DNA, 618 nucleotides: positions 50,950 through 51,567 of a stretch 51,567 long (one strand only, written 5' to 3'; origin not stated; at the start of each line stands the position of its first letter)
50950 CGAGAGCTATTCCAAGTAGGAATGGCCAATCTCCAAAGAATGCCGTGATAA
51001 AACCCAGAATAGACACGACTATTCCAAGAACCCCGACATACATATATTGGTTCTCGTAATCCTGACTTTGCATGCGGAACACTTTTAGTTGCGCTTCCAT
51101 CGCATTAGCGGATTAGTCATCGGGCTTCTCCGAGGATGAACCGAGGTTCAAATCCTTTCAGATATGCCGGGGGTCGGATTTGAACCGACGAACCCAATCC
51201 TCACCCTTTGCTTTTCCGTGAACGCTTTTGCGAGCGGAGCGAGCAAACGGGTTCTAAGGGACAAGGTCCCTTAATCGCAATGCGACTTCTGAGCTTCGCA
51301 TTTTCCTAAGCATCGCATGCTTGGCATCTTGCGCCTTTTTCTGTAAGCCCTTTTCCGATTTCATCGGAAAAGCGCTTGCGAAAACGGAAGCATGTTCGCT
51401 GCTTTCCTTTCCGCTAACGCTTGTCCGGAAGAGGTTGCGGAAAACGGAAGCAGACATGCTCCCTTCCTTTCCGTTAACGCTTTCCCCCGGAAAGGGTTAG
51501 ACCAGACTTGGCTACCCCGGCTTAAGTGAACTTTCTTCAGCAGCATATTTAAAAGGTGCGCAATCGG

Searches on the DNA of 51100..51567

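Call 12: search_rna_families(source=window, start=51100, end=51567, threshold=evalue, max_evalue=10, show_alignments=4)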
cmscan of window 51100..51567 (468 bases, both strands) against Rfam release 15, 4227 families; matches with E-value up to 10: 7.
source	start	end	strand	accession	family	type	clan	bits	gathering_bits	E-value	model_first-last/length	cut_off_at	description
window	51329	51392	+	RF00705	mir-202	Gene; miRNA;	-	19.9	51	0.062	1-76/76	no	mir-202 microRNA precursor family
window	51148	51264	-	RF04189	icd-II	Cis-reg;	-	17.8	99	1.7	1-133/133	no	icd-II ncRNA motif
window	51280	51381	+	RF03155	TD-1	Cis-reg;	CL00124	17.3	64.5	2.3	1-120/120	no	TD-1 RNA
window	51345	51377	+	RF03257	mir-4427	Gene; miRNA;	-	15.6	86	2.5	1-68/68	no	mir-4427 microRNA precursor family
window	51335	51389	+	RF03566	mir-4875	Gene; miRNA;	-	14.9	90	5.7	1-73/73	no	mir-4875 microRNA precursor family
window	51164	51211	+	RF04354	Plastid-ycf2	Cis-reg;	-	14.7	65.7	3.9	1-75/75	no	Plastid-ycf2 5UTR RNA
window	51173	51190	-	RF00005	tRNA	Gene; tRNA;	CL00001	13.2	29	9.9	46-63/71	no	tRNA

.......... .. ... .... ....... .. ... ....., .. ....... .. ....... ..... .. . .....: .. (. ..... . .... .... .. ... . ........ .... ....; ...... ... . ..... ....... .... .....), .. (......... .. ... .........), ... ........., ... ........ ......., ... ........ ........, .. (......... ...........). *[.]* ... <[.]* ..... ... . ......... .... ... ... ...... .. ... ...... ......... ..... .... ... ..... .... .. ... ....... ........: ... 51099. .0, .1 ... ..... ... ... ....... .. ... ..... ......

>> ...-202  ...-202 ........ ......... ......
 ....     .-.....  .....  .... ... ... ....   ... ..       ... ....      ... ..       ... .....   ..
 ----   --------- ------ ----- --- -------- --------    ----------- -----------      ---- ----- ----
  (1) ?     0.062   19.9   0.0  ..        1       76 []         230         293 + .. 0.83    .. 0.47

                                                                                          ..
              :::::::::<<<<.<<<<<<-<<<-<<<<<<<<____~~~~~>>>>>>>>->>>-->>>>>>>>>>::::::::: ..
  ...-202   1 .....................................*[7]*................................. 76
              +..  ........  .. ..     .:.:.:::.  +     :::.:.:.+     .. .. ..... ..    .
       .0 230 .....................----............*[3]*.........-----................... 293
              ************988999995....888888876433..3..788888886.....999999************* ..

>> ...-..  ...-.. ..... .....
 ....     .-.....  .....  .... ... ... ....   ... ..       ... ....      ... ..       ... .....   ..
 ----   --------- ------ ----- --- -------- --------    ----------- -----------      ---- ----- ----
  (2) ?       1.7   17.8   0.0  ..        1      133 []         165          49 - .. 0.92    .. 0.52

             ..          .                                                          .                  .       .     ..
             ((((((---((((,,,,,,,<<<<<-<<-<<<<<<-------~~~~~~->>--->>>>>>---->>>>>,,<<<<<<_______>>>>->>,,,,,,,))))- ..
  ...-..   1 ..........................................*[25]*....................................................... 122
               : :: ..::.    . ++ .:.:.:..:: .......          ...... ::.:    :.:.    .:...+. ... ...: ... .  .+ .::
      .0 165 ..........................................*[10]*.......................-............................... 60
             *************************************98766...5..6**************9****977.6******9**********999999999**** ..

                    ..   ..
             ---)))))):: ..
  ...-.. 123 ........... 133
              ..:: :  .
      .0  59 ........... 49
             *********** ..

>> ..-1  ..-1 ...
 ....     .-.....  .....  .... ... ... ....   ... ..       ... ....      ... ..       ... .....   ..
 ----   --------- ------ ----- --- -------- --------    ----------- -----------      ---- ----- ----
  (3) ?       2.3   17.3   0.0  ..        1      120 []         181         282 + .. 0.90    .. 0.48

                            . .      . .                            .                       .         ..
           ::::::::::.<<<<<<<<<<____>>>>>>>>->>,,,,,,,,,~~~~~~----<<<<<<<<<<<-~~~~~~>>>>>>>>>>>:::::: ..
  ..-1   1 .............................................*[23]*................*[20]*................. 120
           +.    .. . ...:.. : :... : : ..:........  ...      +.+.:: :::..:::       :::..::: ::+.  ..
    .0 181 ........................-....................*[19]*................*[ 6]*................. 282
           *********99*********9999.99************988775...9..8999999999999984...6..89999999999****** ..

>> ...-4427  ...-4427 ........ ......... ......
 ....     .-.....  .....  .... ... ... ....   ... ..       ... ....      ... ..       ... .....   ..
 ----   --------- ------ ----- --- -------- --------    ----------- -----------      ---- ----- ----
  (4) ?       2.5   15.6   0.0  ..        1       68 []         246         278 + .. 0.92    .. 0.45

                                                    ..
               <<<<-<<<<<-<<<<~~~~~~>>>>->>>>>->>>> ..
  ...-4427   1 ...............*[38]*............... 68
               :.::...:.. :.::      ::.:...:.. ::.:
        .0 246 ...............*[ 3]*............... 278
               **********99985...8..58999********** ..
